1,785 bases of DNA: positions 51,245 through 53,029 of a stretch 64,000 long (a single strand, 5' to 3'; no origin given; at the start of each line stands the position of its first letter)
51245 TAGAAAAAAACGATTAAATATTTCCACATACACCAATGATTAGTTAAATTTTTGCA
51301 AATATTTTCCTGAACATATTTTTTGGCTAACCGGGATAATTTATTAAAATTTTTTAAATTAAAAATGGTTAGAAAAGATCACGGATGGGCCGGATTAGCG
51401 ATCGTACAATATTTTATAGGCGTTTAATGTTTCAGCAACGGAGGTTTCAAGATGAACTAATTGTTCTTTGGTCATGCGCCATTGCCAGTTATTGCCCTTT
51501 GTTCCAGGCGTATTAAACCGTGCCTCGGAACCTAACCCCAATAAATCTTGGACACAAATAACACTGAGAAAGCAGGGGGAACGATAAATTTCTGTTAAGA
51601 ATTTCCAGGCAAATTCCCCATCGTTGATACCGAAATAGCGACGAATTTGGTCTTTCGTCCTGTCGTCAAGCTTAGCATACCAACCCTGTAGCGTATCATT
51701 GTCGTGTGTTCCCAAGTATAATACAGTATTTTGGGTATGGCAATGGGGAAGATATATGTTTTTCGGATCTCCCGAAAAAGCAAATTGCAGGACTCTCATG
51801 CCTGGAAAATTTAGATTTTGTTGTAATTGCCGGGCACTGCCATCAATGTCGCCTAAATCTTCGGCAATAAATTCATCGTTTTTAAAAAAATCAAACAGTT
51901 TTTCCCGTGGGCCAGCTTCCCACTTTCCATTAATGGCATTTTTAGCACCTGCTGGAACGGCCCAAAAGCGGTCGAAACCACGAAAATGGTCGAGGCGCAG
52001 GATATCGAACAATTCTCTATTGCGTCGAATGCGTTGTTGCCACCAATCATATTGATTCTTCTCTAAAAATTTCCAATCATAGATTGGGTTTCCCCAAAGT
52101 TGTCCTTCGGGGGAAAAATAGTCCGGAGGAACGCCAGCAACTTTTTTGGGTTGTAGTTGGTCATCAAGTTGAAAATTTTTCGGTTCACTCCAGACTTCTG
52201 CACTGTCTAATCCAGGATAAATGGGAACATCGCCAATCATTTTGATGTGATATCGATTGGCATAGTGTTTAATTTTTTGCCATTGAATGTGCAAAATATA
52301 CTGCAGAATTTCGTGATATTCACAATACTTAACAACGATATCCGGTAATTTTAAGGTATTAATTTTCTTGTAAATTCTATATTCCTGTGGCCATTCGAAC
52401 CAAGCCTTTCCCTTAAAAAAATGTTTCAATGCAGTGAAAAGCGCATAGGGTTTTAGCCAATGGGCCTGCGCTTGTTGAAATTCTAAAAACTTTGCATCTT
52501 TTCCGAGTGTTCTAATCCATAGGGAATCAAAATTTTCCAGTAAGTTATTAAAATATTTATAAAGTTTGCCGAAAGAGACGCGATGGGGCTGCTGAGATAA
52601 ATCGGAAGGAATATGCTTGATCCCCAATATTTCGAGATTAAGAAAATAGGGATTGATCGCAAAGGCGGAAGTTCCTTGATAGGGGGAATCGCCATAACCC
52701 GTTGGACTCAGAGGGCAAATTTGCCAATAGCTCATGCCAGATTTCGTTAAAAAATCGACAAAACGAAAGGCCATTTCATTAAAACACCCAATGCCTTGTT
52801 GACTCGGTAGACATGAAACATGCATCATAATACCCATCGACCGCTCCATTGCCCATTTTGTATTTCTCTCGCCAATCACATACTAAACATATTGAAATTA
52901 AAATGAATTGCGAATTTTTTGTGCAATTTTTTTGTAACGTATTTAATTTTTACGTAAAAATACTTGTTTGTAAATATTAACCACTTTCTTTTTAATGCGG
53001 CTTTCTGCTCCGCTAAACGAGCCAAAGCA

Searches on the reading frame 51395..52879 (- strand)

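Call 56: search_protein_families(library=pfam, proteins=[window:51395-52879:-], max_evalue=0.00001)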
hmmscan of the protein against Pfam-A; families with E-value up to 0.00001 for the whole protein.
window:51395-52879:- (494 aa): 1 family
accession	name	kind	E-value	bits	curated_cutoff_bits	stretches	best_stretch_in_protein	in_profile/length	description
PF02446.23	Glyco_hydro_77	-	2.8e-150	501.7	25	1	19-474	1-464/465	4-alpha-glucanotransferase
